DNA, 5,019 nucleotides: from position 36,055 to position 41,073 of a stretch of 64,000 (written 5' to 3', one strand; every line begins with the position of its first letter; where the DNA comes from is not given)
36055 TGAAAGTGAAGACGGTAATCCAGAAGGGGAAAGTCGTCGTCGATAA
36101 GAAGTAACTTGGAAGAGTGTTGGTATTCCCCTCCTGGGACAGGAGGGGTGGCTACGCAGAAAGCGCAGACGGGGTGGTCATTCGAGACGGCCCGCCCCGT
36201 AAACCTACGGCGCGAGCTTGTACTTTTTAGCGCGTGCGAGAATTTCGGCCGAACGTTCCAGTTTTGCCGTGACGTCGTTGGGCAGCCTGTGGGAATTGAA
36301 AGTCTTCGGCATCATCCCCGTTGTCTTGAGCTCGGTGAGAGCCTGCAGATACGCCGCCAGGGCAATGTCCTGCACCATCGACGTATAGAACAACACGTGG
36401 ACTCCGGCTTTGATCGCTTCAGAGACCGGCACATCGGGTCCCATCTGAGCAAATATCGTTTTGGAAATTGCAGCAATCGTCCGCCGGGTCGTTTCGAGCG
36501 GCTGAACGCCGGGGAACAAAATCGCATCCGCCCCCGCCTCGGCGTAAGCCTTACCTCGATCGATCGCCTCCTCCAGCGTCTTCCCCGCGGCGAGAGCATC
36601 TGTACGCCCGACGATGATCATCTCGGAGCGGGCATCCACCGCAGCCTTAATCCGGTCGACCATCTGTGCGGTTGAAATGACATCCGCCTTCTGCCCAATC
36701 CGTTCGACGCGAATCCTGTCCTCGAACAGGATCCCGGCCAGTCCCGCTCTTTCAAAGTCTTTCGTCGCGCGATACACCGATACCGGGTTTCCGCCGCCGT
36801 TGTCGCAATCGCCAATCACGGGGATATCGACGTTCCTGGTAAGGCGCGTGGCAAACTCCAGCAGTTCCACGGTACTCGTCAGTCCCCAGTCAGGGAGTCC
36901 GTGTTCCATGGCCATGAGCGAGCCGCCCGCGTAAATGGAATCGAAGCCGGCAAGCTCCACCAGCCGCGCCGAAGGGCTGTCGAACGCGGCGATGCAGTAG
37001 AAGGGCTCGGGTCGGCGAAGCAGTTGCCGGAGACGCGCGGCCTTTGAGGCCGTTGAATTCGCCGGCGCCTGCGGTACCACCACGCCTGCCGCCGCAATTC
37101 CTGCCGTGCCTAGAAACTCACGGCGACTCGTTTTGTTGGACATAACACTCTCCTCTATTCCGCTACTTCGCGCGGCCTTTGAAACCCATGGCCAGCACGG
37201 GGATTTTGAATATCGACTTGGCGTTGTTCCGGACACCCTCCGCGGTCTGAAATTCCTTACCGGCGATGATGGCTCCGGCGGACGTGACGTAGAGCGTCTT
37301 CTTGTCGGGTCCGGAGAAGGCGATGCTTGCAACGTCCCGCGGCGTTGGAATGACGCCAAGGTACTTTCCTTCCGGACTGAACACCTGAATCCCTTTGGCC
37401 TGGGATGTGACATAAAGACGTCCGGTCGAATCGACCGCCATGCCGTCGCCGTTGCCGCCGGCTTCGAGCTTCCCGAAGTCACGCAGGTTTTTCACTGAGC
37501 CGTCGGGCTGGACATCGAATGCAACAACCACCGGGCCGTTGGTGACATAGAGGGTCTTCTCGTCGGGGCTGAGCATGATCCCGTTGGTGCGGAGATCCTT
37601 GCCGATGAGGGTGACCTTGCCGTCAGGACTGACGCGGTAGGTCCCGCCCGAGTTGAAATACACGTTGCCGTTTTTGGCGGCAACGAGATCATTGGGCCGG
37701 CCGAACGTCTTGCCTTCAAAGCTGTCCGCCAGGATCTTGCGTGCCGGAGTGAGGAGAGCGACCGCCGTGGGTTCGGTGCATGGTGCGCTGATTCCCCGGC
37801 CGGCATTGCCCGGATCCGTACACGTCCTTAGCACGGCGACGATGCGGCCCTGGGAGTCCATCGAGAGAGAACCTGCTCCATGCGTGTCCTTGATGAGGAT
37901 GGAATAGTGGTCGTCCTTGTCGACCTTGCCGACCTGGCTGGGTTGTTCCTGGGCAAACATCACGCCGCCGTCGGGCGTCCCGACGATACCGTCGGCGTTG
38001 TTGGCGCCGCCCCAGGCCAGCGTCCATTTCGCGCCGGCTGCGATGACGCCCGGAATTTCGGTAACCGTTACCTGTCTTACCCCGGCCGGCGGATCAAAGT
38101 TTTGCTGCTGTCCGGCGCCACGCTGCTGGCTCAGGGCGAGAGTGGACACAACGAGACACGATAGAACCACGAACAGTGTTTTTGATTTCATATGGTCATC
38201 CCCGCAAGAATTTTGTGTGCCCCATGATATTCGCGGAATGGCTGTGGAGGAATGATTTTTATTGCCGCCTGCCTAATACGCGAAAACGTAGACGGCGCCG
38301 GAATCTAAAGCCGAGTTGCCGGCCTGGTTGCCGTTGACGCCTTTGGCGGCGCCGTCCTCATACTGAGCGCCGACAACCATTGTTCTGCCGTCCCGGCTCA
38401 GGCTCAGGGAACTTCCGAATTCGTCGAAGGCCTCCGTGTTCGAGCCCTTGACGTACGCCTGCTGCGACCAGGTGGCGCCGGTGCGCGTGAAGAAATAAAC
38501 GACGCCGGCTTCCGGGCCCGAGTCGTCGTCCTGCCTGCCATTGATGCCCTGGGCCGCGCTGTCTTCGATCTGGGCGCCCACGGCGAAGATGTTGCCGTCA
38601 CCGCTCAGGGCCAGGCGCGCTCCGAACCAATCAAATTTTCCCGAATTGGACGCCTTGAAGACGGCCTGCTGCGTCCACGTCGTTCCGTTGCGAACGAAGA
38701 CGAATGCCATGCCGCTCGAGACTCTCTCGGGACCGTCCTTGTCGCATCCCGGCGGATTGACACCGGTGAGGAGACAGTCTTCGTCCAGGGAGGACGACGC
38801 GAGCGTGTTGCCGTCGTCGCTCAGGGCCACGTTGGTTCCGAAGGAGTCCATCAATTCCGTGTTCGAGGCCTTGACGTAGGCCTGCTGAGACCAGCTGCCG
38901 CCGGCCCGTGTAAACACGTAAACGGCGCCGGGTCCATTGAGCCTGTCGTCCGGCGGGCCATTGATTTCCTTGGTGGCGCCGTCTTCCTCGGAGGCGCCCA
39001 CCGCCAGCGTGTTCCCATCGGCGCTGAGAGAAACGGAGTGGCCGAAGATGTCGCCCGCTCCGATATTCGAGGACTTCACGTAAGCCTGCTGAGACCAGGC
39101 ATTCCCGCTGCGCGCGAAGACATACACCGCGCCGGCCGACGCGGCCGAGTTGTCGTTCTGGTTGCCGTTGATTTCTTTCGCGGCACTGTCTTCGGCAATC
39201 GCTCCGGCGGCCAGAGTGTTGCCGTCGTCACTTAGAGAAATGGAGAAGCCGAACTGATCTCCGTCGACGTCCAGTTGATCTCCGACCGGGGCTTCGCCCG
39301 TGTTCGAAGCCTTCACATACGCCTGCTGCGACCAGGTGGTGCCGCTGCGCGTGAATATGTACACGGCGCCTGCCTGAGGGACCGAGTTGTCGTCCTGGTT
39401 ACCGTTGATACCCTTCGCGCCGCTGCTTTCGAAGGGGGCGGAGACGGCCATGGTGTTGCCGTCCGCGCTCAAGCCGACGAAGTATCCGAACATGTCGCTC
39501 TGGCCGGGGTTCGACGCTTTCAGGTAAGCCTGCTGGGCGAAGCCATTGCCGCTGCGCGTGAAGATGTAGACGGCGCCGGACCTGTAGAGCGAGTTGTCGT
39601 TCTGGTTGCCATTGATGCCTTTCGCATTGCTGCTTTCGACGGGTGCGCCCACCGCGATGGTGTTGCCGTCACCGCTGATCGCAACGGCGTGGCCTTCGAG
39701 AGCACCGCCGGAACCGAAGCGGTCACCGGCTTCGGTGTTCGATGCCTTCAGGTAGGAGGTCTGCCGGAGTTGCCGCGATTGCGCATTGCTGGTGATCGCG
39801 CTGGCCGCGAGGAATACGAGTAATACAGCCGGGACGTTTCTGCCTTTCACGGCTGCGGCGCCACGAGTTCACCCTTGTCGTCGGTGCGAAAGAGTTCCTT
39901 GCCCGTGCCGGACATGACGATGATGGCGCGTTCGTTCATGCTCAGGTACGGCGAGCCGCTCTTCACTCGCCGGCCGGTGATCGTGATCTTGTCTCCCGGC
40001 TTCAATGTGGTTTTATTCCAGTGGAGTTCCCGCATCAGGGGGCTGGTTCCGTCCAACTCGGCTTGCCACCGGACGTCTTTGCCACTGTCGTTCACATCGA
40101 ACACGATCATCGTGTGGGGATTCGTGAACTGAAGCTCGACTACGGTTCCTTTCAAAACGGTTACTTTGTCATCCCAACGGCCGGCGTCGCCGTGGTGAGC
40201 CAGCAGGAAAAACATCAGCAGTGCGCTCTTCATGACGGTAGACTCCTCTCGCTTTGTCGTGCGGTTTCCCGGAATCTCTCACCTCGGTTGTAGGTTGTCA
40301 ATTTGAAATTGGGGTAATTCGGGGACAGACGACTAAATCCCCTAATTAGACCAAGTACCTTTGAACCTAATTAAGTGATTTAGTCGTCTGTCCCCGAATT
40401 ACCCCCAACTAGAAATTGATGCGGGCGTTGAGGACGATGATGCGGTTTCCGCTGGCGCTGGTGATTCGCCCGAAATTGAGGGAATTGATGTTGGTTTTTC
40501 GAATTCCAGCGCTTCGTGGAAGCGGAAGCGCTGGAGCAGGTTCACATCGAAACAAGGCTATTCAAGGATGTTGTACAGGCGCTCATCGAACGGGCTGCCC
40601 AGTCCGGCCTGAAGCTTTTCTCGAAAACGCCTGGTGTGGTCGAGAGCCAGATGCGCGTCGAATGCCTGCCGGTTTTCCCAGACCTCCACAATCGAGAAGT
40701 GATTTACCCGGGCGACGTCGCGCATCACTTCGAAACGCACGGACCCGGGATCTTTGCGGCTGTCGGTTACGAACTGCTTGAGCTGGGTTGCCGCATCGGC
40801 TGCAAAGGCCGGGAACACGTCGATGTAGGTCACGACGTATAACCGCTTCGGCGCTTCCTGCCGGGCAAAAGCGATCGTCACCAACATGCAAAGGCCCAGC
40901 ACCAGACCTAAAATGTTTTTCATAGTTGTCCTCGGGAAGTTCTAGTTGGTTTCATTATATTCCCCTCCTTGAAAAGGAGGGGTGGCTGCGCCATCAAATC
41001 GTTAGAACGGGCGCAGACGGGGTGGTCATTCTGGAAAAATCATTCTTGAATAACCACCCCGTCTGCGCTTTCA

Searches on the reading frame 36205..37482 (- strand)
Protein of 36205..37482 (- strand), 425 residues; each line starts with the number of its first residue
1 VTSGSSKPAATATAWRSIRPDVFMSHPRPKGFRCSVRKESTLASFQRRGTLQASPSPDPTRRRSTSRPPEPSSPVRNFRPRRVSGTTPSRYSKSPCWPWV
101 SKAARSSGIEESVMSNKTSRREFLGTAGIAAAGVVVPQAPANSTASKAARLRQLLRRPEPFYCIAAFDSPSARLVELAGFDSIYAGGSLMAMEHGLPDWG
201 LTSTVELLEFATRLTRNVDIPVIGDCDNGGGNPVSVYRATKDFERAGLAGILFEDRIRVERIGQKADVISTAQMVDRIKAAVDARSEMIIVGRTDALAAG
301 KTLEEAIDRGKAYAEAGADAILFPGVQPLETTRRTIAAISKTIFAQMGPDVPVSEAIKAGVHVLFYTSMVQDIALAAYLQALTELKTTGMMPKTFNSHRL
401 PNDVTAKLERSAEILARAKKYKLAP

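Call 97: search_protein_families(library=pfam, proteins=[window:36205-37482:-], max_evalue=0.00001)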
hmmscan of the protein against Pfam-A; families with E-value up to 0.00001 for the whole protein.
window:36205-37482:- (425 aa): 2 families
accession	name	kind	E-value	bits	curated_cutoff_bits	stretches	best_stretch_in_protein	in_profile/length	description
PF13714.12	PEP_mutase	-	2e-44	152.4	31.5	1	151-385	1-239/240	Phosphoenolpyruvate phosphomutase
PF02548.21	Pantoate_transf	-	1.5e-06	28.3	28.7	0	148-198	4-54/259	Ketopantoate hydroxymethyltransferase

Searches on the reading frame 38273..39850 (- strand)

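Call 98: search_protein_families(library=pfam, proteins=[window:38273-39850:-], max_evalue=0.00001)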
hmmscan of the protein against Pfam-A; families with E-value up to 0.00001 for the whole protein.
window:38273-39850:- (525 aa): 1 family
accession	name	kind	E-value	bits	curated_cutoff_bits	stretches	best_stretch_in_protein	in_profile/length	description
PF14312.12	FG-GAP_2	-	3e-41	139.8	23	2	461-523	1-49/49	FG-GAP repeat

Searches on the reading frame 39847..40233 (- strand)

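Call 98: search_protein_families(library=pfam, proteins=[window:39847-40233:-], max_evalue=0.00001)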
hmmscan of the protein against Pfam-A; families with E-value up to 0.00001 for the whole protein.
window:39847-40233:- (128 aa): 1 family
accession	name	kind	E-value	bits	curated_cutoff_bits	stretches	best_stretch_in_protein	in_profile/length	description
PF19649.4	DUF6152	-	3.6e-17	62.7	27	1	11-94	10-93/98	Family of unknown function (DUF6152)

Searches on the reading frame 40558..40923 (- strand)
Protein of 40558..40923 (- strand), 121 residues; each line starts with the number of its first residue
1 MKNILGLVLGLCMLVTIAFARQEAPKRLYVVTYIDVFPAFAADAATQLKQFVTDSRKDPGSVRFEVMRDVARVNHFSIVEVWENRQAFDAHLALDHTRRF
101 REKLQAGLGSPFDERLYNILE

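Call 98: search_protein_families(library=pfam, proteins=[window:40558-40923:-], max_evalue=0.00001)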
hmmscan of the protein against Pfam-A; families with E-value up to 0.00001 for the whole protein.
window:40558-40923:- (121 aa): 1 family
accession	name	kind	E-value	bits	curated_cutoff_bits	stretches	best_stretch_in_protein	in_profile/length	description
PF03992.22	ABM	-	2.3e-15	57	23.1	1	28-103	2-78/78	Antibiotic biosynthesis monooxygenase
